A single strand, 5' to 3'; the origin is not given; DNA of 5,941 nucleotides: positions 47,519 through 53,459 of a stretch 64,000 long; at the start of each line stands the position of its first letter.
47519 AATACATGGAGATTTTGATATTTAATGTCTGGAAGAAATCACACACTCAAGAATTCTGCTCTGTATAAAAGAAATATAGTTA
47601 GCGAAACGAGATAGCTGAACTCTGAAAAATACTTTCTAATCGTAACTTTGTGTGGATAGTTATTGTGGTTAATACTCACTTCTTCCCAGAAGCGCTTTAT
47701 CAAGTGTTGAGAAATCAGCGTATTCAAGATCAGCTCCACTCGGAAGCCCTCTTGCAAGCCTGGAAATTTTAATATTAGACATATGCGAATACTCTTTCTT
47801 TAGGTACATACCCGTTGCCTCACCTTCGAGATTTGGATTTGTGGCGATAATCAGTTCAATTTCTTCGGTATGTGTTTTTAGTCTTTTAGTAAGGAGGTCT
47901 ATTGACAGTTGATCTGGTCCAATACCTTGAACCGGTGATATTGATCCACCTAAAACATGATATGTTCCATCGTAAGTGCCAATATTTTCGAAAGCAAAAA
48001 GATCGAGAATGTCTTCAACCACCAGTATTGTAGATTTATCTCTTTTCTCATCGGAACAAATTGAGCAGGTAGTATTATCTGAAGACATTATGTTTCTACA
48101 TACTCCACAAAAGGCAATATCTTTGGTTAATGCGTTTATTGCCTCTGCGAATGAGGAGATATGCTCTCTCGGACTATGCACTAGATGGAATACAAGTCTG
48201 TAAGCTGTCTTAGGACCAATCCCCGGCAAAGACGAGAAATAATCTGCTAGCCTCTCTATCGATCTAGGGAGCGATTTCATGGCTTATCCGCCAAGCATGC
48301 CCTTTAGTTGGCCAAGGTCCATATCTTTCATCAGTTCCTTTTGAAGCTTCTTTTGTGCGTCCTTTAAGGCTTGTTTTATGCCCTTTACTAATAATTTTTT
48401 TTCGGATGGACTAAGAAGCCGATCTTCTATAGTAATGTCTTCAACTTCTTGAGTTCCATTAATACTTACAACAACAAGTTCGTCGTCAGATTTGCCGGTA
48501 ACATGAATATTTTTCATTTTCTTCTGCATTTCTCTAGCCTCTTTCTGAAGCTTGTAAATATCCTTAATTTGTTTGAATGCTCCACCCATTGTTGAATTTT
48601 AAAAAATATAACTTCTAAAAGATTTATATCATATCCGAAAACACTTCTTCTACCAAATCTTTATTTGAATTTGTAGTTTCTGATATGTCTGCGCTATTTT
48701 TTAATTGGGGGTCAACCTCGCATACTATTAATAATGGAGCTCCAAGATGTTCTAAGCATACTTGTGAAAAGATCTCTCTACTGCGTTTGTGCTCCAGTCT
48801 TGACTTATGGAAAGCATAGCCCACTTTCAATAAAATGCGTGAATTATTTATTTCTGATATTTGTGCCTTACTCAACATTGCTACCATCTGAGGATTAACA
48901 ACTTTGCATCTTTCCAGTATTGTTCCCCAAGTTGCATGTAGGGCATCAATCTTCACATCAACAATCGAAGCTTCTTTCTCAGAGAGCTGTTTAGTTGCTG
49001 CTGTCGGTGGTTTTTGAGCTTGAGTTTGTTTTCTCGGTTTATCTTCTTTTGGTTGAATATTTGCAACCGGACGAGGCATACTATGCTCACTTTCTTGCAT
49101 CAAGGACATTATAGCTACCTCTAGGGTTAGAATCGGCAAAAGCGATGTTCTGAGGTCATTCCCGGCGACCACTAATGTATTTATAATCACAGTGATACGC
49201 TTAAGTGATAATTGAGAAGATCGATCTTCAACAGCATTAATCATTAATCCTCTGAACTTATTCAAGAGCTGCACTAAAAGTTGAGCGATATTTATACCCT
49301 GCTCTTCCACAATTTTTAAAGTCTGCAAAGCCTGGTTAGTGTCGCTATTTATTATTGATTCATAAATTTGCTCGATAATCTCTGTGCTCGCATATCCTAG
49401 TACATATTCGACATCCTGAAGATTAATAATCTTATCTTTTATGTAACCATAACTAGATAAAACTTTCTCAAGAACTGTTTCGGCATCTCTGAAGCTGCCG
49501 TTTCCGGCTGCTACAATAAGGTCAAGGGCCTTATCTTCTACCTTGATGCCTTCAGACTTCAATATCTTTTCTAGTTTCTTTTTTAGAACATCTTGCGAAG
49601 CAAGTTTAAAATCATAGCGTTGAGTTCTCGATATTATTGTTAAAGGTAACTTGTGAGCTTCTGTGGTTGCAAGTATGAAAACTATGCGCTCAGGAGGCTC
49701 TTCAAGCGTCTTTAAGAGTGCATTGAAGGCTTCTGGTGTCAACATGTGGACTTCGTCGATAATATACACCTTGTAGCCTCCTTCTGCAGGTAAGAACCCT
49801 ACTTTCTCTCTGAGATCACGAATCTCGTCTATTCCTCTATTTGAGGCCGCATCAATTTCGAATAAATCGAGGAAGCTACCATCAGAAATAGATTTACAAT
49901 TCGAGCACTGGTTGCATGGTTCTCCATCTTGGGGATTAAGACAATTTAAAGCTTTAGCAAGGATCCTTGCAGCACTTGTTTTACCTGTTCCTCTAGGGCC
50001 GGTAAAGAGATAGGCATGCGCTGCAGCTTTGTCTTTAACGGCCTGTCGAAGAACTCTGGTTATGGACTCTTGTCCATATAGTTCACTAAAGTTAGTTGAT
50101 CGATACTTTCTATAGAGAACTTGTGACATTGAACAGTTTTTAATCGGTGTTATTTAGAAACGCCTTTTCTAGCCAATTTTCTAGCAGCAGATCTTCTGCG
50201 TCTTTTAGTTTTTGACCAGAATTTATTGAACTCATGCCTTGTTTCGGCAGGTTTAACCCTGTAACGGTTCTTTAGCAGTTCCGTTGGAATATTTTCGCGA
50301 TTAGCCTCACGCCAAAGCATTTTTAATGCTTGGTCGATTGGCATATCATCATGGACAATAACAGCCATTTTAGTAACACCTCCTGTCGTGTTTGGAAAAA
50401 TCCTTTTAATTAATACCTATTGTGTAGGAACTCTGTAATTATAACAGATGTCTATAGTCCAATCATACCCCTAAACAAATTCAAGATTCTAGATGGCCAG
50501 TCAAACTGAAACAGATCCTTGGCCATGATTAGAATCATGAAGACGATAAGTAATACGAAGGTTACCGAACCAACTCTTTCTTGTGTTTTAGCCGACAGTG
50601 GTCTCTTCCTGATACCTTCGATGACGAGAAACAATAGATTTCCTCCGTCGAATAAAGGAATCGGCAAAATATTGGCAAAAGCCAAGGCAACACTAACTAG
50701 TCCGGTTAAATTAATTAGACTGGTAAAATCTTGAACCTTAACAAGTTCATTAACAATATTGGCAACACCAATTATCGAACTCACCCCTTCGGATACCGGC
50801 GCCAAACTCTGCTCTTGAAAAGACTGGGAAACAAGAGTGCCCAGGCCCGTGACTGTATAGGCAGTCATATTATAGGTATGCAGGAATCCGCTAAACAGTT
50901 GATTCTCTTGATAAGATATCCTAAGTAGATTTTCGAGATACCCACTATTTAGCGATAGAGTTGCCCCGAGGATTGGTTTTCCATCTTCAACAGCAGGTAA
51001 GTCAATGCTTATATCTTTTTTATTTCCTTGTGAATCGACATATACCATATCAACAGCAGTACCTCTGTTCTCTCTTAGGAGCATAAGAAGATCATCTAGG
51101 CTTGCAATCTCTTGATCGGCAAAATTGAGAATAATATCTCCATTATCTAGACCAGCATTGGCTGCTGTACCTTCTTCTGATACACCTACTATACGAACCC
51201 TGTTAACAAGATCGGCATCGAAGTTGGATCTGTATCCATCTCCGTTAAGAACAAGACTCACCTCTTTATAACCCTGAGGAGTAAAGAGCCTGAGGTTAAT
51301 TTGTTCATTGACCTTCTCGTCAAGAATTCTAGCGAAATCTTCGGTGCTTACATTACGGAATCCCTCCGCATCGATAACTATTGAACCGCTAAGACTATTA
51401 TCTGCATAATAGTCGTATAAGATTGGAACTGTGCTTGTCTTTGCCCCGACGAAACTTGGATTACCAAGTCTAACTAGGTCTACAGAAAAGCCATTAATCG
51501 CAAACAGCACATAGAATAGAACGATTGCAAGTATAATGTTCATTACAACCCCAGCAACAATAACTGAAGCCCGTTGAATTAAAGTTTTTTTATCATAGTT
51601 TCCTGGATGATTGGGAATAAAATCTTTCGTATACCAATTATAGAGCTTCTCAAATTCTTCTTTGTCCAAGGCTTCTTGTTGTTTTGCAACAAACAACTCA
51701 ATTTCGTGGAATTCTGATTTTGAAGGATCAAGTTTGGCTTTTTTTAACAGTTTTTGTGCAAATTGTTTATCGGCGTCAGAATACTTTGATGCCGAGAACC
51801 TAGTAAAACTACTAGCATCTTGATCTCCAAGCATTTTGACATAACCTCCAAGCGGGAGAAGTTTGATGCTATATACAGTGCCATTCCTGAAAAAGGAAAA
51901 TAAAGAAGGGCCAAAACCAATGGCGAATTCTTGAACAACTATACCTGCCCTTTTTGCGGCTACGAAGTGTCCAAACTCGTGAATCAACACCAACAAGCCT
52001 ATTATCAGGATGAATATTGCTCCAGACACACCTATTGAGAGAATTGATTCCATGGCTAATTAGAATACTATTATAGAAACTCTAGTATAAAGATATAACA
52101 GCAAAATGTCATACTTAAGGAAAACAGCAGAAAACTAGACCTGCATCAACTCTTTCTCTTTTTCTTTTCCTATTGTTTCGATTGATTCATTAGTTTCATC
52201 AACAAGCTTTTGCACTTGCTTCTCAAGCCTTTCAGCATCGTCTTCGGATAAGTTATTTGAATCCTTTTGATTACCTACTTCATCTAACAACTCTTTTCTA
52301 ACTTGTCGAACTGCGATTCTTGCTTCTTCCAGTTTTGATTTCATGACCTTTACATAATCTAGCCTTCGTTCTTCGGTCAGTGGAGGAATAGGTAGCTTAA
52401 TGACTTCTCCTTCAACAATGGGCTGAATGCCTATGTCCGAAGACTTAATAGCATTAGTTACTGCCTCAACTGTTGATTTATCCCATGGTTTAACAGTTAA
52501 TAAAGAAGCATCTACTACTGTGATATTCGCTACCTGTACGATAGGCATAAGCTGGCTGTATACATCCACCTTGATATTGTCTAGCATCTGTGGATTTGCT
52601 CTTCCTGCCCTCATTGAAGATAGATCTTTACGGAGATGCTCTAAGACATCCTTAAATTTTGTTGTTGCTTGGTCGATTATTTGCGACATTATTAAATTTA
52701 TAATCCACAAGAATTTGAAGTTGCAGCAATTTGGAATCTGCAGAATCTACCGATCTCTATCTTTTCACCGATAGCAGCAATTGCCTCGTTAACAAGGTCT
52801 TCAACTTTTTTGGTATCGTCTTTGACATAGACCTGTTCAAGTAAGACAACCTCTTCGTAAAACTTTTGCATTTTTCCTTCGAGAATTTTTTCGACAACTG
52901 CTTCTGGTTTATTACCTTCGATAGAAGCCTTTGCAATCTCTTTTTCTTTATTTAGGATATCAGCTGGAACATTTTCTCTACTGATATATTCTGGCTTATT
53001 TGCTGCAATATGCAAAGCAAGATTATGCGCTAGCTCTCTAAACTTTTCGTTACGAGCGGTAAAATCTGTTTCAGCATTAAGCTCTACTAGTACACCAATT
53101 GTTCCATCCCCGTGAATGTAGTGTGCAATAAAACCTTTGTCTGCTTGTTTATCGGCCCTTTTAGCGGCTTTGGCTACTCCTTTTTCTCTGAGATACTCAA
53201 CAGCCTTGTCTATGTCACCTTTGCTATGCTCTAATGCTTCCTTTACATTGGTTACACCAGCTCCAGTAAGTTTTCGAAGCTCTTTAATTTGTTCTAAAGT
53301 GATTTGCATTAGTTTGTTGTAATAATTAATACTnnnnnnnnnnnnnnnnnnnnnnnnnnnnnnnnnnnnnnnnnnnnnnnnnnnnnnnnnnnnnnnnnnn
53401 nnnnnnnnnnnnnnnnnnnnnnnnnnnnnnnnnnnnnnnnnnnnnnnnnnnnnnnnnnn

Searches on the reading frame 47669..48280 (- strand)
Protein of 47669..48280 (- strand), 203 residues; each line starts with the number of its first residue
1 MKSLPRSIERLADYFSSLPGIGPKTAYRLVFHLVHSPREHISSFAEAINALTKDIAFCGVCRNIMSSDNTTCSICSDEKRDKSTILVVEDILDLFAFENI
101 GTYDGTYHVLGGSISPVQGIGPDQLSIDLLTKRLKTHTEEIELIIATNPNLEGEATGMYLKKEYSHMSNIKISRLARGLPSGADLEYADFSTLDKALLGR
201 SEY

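Call 57: search_protein_families(library=pfam, proteins=[window:47669-48280:-], max_evalue=0.00001)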
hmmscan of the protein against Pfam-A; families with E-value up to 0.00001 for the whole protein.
window:47669-48280:- (203 aa): 4 families
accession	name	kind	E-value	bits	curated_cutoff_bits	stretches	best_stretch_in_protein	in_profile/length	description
PF13662.12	Toprim_4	-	3.1e-20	72.6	25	1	83-176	1-85/85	Toprim domain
PF21176.3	RecR_HhH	-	3.3e-12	46.4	27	1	8-50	1-43/45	RecR, helix-hairpin-helix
PF01751.28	Toprim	-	7.1e-08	33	23.1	1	85-173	2-94/96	Toprim domain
PF21175.2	RecR_C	-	4e-06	26.6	22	1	178-200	1-23/24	RecR, C-terminal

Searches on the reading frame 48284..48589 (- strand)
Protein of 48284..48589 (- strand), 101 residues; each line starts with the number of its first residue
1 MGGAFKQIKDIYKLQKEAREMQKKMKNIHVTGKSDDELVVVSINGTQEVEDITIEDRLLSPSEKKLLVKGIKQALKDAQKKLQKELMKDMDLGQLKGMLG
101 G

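Call 57: search_protein_families(library=pfam, proteins=[window:48284-48589:-], max_evalue=0.00001)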
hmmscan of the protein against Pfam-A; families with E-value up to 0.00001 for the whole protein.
window:48284-48589:- (101 aa): 1 family
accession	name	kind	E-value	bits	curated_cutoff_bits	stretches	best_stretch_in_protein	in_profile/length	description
PF02575.21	YbaB_DNA_bd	-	1e-17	64.5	25.5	1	11-91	4-84/91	YbaB/EbfC DNA-binding family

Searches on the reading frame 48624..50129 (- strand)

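Call 57: search_protein_families(library=pfam, proteins=[window:48624-50129:-], max_evalue=0.00001)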
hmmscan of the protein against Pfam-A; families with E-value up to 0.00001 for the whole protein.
window:48624-50129:- (501 aa): 5 families
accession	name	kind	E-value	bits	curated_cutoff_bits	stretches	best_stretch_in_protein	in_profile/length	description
PF13177.12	DNA_pol3_delta2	-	1.1e-46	159.2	27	1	19-175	1-158/161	DNA polymerase III, delta subunit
PF00004.35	AAA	-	5.8e-12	46.6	21.2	1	41-174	2-125/131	ATPase family associated with various cellular activities (AAA)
PF22608.2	DNAX_ATPase_lid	-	4.7e-09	36.3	27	1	183-216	3-36/49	DNA polymerase III clamp loader subunit, ATPase lid domain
PF13401.12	AAA_22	-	3.1e-06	28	27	0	39-156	7-123/130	AAA domain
PF12169.13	DNA_pol3_gamma3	-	3.8e-06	27.2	24.4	0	236-296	2-62/143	DNA polymerase III subunits gamma and tau domain III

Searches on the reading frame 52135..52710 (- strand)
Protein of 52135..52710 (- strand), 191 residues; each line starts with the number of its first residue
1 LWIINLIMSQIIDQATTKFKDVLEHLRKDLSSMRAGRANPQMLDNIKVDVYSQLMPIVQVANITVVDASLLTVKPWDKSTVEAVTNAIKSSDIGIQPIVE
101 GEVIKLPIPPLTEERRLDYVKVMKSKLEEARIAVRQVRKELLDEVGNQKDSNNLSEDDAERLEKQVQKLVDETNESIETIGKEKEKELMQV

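Call 57: search_protein_families(library=pfam, proteins=[window:52135-52710:-], max_evalue=0.00001)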
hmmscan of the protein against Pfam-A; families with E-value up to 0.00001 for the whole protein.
window:52135-52710:- (191 aa): 1 family
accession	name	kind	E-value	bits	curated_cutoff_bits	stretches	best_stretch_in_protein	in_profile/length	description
PF01765.24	RRF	-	4.6e-56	189.6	29.7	1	26-189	1-164/164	Ribosome recycling factor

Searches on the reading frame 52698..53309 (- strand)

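Call 57: search_protein_families(library=pfam, proteins=[window:52698-53309:-], max_evalue=0.00001)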
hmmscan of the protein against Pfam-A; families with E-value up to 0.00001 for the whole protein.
window:52698-53309:- (203 aa): 2 families
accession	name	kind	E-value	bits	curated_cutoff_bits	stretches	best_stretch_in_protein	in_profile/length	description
PF00889.24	EF_TS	-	2e-39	135.7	27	1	27-194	50-202/204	Elongation factor TS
PF25025.1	EF-Ts_N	-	4.3e-06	27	33.2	1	6-45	15-55/60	Elongation factor Ts, mitochondrial, N-terminal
